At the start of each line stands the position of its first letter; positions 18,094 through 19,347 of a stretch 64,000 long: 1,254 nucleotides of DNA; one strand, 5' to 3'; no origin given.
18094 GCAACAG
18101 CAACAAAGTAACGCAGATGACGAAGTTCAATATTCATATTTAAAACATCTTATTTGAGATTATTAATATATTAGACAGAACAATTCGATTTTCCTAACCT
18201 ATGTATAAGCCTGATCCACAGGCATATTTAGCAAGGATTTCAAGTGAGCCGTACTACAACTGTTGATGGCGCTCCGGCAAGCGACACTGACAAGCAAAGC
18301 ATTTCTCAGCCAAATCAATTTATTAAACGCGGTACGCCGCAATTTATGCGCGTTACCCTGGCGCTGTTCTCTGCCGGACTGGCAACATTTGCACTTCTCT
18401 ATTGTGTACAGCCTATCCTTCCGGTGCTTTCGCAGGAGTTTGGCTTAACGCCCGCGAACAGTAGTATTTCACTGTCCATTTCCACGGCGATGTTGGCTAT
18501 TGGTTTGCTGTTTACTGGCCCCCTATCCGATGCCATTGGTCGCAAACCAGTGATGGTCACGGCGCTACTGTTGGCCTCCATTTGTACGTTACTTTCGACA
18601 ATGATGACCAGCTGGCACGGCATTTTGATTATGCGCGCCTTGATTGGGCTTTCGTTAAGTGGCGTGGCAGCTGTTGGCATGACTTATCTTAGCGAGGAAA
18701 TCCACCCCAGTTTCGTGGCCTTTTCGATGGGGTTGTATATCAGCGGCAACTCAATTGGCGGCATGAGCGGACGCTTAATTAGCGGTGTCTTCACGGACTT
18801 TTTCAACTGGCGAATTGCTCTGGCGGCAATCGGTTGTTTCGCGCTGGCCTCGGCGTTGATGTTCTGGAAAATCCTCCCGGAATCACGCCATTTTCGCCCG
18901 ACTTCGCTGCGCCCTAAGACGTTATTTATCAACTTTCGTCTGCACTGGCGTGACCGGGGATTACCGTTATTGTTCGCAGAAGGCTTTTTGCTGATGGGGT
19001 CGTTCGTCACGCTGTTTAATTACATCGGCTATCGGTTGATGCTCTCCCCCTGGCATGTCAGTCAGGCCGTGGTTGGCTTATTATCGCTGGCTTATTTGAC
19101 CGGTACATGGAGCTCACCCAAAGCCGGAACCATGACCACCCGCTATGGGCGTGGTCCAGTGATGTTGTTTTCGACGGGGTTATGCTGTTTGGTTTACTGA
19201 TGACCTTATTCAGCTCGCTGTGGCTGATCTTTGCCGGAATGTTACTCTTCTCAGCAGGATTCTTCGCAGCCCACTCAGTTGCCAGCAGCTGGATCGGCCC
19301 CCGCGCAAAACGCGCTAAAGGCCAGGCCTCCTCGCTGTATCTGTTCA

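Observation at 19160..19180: Apparent 1-nt frameshift in a G-run of ynfM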

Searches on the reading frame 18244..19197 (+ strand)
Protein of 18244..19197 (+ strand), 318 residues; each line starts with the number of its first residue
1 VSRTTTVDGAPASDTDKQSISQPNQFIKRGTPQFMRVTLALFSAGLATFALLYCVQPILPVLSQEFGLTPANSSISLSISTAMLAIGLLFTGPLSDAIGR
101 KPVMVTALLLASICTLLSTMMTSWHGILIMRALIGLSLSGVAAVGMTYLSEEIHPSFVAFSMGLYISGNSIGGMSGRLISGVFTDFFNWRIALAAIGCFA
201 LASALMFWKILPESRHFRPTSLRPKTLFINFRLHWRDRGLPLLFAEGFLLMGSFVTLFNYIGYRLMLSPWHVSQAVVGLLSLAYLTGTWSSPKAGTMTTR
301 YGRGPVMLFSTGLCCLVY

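Call 30: list_cluster_members(proteins=[window:18244-19197:+, window:19107-19493:+])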
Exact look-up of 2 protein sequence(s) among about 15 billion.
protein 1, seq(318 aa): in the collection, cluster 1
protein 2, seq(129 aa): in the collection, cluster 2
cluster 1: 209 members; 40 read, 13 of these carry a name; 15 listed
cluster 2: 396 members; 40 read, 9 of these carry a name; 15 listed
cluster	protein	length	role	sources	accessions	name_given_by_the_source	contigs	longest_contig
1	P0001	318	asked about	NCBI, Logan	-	-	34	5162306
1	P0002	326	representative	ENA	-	-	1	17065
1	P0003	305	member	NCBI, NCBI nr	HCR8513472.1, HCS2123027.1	TPA: MFS transporter, partial [Shigella sonnei] | MFS transporter [Shigella sonnei]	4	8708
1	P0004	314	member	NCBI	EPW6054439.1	MFS transporter, partial [Shigella sonnei]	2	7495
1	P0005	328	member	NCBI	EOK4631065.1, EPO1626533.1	MFS transporter, partial [Shigella sonnei]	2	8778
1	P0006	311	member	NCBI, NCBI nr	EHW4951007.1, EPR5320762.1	MFS transporter, partial [Shigella sonnei] | MFS transporter [Shigella sonnei]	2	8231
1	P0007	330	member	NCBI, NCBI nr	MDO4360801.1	MAG: MFS transporter, partial [Escherichia coli] | MFS transporter [Escherichia coli]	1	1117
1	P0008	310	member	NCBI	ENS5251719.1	MFS transporter, partial [Shigella sonnei]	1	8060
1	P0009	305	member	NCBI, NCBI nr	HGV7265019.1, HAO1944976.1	TPA: MFS transporter, partial [Escherichia coli] | MFS transporter [Escherichia coli]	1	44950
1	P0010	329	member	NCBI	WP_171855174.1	MFS transporter, partial [Enterobacter hormaechei]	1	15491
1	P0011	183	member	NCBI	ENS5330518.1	MFS transporter, partial [Shigella sonnei]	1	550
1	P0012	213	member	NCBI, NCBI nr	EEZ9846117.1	MFS transporter, partial [Escherichia coli O119] | MFS transporter [Escherichia coli O119]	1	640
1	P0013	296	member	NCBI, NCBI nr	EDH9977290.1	MFS transporter, partial [Salmonella enterica subsp. enterica serovar Wangata] | MFS transporter [Salmonella enterica subsp. enterica serovar Wangata]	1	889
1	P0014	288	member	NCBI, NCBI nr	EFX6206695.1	MFS transporter, partial [Shigella sonnei] | MFS transporter [Shigella sonnei]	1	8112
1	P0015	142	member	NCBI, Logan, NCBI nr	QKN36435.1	MFS transporter [Escherichia coli]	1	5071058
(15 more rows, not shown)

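Call 31: find_encoding_contigs(protein=P0001, flank=3000, max_places=10)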
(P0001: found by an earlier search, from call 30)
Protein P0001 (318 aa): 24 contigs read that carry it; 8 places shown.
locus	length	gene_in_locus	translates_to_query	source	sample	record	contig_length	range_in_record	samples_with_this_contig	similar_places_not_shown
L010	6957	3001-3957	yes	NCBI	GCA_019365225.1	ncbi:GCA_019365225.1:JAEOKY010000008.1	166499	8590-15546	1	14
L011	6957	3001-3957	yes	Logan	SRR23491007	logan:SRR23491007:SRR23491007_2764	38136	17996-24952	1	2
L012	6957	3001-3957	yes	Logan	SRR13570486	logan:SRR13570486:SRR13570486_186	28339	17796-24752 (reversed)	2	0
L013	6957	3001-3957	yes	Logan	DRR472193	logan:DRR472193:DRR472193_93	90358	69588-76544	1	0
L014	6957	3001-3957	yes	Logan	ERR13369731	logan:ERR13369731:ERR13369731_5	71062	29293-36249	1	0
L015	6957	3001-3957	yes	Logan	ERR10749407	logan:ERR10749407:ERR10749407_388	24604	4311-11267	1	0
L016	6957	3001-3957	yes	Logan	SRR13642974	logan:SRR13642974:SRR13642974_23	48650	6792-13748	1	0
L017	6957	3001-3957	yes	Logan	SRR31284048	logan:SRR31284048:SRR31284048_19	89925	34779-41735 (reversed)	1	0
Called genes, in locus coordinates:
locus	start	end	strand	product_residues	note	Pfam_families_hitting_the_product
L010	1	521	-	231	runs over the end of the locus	PF01656:CbiA, PF13500:AAA_26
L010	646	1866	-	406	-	PF00480:ROK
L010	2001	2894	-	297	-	PF00126:HTH_1, PF03466:LysR_substrate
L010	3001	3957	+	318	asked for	PF00083:Sugar_tr, PF07690:MFS_1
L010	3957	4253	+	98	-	PF07690:MFS_1 (weak)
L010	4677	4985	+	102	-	-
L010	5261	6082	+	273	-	PF00089:Trypsin, PF13365:Trypsin_2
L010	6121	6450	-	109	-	PF00893:Multi_Drug_Res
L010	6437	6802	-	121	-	PF00893:Multi_Drug_Res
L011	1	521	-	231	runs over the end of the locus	PF01656:CbiA, PF13500:AAA_26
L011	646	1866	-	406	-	PF00480:ROK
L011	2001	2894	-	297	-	PF00126:HTH_1, PF03466:LysR_substrate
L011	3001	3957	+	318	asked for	PF00083:Sugar_tr, PF07690:MFS_1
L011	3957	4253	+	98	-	PF07690:MFS_1 (weak)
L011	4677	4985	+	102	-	-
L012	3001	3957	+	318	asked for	PF00083:Sugar_tr, PF07690:MFS_1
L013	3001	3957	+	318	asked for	PF00083:Sugar_tr, PF07690:MFS_1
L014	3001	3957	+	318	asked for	PF00083:Sugar_tr, PF07690:MFS_1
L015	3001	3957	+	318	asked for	PF00083:Sugar_tr, PF07690:MFS_1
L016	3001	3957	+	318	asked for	PF00083:Sugar_tr, PF07690:MFS_1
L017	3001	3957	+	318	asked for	PF00083:Sugar_tr, PF07690:MFS_1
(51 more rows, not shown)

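Call 35: search_protein_families(library=ncbifam, proteins=[window:18244-19197:+], max_evalue=0.001)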
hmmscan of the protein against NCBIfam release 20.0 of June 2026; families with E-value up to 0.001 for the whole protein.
seq(318 aa): 51 families (the best 25 are shown)
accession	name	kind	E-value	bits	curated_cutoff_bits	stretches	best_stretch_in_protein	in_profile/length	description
TIGR00895.1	2A0115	subfamily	1.2e-26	93.5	418.55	1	58-225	39-205/398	aromatic acid/H+ symport family MFS transporter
NF008314.0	PRK11102.1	equivalog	3.3e-19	69.4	303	1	56-257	30-233/396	Bcr/CflA family multidrug efflux MFS transporter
NF003024.0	PRK03893.1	subfamily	1.3e-18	67.1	604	1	56-220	41-204/497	sialate:H+ symport family MFS transporter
TIGR00880.1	2_A_01_02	superfamily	5.7e-18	65.4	131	1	82-213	5-140/141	multidrug resistance protein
TIGR00710.1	efflux_Bcr_CflA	subfamily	4.5e-17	62.6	200.9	1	57-280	26-247/385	Bcr/CflA family efflux MFS transporter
TIGR00891.1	2A0112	subfamily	1.1e-15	57.6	552.9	1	42-220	19-197/405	sialate:H+ symport family MFS transporter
NF053813.1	MFS_TcaB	equivalog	5.1e-15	55.1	475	1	55-261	25-229/396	putative multidrug effflux MFS transporter TcaB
NF008586.0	PRK11551.1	equivalog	1e-13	51.1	410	1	60-220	39-199/406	3-(3-hydroxy-phenyl)propionate transporter MhpT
NF053517.1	HbztTptrPcaK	equivalog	1.7e-13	50.4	770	1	39-217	26-200/437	4-hydroxybenzoate transporter PcaK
NF052292.1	efflux_CraA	equivalog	5.2e-13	48.8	725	1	38-219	17-198/409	chloramphenicol efflux MFS transporter CraA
NF011932.2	PRK15403.1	equivalog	1.6e-11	44.1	700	1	42-238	20-212/402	multidrug efflux MFS transporter MdtM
NF008963.0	PRK12307.1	equivalog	2.8e-11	43.2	637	1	55-223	37-204/426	MFS transporter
TIGR00898.1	2A0119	subfamily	1.3e-10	40.7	550.75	1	21-220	73-271/506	cation transport protein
TIGR00893.1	2A0114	subfamily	1.8e-10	40.3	395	1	61-215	19-173/399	D-galactonate transporter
NF011931.1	PRK15402.1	subfamily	1.9e-10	40.2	439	1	80-233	50-206/401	MdfA family multidrug efflux MFS transporter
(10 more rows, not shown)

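Call 47: search_protein_families(library=pfam, proteins=[window:18244-19197:+], max_evalue=0.01)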
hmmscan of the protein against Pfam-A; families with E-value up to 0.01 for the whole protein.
seq(318 aa): 5 families
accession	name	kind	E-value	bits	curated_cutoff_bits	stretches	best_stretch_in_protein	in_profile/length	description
PF07690.21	MFS_1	-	7.8e-34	117.5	33.4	1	41-317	1-281/347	Major Facilitator Superfamily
PF00083.30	Sugar_tr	-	8e-13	48.5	22.3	1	72-217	47-197/452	Sugar (and other) transporter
PF12832.13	MFS_1_like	-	1.1e-05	25.1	25.2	2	48-117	11-80/373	MFS_1 like family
PF06609.19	TRI12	-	0.0022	17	23.2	1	40-149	47-155/599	Fungal trichothecene efflux pump (TRI12)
PF06779.20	MFS_4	-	0.0038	17.1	26.3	0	82-202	238-357/364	Uncharacterised MFS-type transporter YbfB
